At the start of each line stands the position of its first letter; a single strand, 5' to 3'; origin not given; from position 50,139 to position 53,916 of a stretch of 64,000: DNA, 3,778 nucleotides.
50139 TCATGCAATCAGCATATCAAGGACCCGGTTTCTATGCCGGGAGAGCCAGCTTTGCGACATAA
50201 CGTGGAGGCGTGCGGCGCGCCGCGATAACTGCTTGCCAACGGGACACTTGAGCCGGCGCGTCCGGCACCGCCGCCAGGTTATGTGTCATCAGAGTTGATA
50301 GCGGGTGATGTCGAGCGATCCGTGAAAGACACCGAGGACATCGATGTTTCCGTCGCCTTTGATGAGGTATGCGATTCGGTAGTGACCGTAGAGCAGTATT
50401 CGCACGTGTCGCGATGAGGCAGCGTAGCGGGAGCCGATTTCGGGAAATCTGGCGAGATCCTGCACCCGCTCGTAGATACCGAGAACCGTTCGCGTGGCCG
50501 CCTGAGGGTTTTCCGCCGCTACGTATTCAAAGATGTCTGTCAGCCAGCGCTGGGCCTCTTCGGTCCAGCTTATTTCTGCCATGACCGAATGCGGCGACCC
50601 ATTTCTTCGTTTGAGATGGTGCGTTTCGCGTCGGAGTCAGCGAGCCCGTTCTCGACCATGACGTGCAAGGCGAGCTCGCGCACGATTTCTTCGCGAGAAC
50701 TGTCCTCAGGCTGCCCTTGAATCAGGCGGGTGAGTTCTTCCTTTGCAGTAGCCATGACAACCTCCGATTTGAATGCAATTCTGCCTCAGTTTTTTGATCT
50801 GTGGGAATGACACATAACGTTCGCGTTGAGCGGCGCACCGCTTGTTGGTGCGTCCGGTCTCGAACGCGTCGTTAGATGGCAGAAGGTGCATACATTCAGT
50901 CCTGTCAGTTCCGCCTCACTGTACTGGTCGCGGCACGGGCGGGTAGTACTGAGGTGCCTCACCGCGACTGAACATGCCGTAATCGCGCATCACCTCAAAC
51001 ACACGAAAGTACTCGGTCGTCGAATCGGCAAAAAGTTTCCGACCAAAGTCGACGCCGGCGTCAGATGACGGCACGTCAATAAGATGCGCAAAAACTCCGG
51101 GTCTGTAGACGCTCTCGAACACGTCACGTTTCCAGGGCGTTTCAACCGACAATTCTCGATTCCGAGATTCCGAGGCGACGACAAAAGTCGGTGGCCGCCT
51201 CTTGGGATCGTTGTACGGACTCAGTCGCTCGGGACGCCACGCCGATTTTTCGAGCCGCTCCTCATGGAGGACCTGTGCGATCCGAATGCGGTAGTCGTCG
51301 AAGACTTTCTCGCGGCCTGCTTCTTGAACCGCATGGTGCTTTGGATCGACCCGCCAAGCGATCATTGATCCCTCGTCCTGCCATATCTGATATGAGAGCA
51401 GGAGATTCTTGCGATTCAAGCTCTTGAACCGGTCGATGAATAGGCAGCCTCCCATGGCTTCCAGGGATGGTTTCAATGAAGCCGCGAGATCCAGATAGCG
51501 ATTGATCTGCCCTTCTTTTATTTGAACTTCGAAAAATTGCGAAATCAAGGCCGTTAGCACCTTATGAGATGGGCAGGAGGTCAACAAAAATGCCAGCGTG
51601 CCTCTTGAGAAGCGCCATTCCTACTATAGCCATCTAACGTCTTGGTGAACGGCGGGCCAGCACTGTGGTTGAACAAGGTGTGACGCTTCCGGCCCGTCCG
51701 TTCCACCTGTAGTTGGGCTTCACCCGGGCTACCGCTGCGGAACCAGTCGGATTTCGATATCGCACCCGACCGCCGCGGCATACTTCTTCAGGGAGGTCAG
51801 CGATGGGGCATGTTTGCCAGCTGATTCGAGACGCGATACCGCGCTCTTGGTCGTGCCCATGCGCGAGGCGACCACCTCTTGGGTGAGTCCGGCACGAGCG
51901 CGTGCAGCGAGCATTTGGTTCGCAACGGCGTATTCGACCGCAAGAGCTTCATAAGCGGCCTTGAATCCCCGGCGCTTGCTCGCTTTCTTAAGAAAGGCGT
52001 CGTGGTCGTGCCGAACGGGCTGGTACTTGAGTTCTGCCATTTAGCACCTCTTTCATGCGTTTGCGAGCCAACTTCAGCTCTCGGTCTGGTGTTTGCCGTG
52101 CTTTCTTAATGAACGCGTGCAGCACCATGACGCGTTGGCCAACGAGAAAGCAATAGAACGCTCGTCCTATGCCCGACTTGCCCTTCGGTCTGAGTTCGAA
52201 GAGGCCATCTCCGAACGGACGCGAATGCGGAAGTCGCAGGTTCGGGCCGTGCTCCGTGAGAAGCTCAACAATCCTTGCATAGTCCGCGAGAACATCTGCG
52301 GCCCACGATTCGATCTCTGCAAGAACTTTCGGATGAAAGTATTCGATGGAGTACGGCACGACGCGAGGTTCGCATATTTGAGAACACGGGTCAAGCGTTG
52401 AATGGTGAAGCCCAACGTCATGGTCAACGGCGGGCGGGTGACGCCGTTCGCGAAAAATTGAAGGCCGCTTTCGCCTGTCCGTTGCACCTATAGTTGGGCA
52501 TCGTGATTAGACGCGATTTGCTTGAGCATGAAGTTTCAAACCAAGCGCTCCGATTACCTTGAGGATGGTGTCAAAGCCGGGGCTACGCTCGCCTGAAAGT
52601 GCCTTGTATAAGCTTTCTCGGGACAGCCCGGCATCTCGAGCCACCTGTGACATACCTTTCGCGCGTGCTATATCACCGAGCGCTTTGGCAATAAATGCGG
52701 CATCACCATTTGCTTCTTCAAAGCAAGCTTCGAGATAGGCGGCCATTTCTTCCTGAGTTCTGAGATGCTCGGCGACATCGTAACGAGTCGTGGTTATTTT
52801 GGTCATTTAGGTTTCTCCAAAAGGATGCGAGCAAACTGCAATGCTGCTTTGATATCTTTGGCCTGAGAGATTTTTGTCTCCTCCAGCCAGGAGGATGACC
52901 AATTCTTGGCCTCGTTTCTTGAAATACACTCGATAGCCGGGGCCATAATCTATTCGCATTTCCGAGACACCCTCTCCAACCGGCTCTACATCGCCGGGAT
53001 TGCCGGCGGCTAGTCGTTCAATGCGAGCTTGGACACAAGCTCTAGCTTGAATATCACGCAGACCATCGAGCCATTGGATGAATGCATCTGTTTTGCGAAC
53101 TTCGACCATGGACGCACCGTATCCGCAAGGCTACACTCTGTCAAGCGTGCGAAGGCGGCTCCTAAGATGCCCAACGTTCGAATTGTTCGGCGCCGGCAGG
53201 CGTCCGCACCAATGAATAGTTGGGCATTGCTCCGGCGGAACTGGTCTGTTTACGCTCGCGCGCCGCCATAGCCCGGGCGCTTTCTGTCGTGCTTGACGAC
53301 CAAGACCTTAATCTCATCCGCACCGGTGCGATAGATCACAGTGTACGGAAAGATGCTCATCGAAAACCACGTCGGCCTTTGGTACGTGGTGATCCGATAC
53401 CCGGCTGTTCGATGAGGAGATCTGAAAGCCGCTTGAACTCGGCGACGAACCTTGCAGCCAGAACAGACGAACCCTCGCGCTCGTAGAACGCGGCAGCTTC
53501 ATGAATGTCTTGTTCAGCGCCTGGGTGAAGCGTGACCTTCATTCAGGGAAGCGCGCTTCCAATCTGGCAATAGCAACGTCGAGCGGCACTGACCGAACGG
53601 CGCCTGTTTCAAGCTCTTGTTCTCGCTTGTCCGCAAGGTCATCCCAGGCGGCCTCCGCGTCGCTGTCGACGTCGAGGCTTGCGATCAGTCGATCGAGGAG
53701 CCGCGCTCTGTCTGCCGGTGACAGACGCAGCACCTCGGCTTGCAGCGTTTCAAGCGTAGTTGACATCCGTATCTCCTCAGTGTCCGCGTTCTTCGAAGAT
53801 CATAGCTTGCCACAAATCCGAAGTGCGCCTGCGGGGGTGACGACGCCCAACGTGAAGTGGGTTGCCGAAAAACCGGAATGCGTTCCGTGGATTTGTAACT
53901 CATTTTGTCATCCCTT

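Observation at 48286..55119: Complete sedentary chromosomal integron: intI, attI and 8 cassettes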

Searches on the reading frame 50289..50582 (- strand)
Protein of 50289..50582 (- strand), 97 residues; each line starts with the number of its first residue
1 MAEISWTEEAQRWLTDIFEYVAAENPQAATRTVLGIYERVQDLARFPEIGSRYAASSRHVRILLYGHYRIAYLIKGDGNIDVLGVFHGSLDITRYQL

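Call 27: search_protein_families(library=pfam, proteins=[window:50289-50582:-], max_evalue=0.01)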
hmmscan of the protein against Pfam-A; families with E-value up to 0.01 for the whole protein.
window:50289-50582:- (97 aa): 1 family
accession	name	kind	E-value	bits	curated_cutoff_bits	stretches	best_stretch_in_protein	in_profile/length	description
PF05016.21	ParE_toxin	-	3.9e-15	56.6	23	1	4-89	1-86/89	ParE toxin of type II toxin-antitoxin system, parDE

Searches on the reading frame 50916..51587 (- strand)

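Call 27: search_protein_families(library=pfam, proteins=[window:50916-51587:-], max_evalue=0.01)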
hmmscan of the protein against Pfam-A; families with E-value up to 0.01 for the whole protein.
window:50916-51587:- (223 aa): 1 family
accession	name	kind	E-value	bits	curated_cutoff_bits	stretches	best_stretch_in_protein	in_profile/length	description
PF03992.22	ABM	-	3.2e-10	40.5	23.1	1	18-89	5-77/78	Antibiotic biosynthesis monooxygenase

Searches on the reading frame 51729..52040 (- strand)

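Call 27: search_protein_families(library=pfam, proteins=[window:51729-52040:-], max_evalue=0.01)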
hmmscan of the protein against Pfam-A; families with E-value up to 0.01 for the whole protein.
window:51729-52040:- (103 aa): 6 families
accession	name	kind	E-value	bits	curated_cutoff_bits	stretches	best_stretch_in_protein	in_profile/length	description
PF01381.28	HTH_3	-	1e-11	45.1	23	1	45-96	3-53/55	Helix-turn-helix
PF13560.12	HTH_31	-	2e-09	38.1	27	1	46-96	9-59/64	Helix-turn-helix domain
PF13744.12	HTH_37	-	7.5e-05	22.9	27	1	33-98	13-78/80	Helix-turn-helix domain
PF13443.12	HTH_26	-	0.00032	21.3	22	1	48-96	7-55/63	Cro/C1-type HTH DNA-binding domain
PF12802.13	MarR_2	-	0.0022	18.6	27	1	43-71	10-40/61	MarR family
PF04545.22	Sigma70_r4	-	0.0043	17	24.1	1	44-73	13-42/50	Sigma-70, region 4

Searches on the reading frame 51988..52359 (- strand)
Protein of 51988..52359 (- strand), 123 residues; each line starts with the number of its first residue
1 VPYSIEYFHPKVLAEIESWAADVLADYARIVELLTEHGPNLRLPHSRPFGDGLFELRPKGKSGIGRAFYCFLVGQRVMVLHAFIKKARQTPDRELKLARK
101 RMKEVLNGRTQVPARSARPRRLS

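Call 27: search_protein_families(library=pfam, proteins=[window:51988-52359:-], max_evalue=0.01)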
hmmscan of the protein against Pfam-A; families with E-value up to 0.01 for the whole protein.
window:51988-52359:- (123 aa): 1 family
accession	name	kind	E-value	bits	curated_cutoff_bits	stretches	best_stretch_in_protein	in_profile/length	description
PF05973.20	Gp49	-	1.1e-23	83.5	23.9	1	15-103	2-90/90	Phage derived protein Gp49-like (DUF891)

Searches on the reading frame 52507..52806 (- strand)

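Call 27: search_protein_families(library=pfam, proteins=[window:52507-52806:-], max_evalue=0.01)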
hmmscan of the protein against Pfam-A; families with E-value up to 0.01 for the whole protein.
window:52507-52806:- (99 aa): 4 families
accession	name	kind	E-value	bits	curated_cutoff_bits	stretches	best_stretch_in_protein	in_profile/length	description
PF21716.3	dnstrm_HI1420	-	5.4e-30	103.6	27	1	6-95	2-89/90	Probable addiction module antidote protein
PF01381.28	HTH_3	-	3.6e-08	33.7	23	1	49-92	7-52/55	Helix-turn-helix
PF13560.12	HTH_31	-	0.0035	18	27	1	53-90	18-56/64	Helix-turn-helix domain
PF13443.12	HTH_26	-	0.0064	17.2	22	1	53-91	14-53/63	Cro/C1-type HTH DNA-binding domain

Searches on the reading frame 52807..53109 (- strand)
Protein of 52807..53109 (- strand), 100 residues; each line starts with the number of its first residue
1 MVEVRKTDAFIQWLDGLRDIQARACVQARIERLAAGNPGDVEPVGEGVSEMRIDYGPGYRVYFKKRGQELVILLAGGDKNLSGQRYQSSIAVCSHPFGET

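Call 27: search_protein_families(library=pfam, proteins=[window:52807-53109:-], max_evalue=0.01)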
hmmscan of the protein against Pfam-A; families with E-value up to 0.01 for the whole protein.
window:52807-53109:- (100 aa): 1 family
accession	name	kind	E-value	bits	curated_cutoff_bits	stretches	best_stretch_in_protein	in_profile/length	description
PF05973.20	Gp49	-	0.00076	19.9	23.9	1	13-81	2-74/90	Phage derived protein Gp49-like (DUF891)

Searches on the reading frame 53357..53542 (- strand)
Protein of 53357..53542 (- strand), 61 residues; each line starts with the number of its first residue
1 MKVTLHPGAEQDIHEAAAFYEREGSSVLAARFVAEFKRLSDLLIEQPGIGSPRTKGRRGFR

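Call 27: search_protein_families(library=pfam, proteins=[window:53357-53542:-], max_evalue=0.01)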
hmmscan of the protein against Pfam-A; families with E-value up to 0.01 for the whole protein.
window:53357-53542:- (61 aa): 1 family
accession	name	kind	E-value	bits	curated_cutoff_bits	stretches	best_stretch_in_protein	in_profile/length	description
PF05016.21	ParE_toxin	-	4.5e-06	27.6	23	1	3-58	1-58/89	ParE toxin of type II toxin-antitoxin system, parDE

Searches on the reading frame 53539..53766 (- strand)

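Call 27: search_protein_families(library=pfam, proteins=[window:53539-53766:-], max_evalue=0.01)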
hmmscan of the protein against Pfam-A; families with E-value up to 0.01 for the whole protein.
window:53539-53766:- (75 aa): 1 family
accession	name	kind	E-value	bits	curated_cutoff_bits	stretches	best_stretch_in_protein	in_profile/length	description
PF09720.15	Unstab_antitox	-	1e-11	45.1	23.3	1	15-63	2-52/54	Putative addiction module component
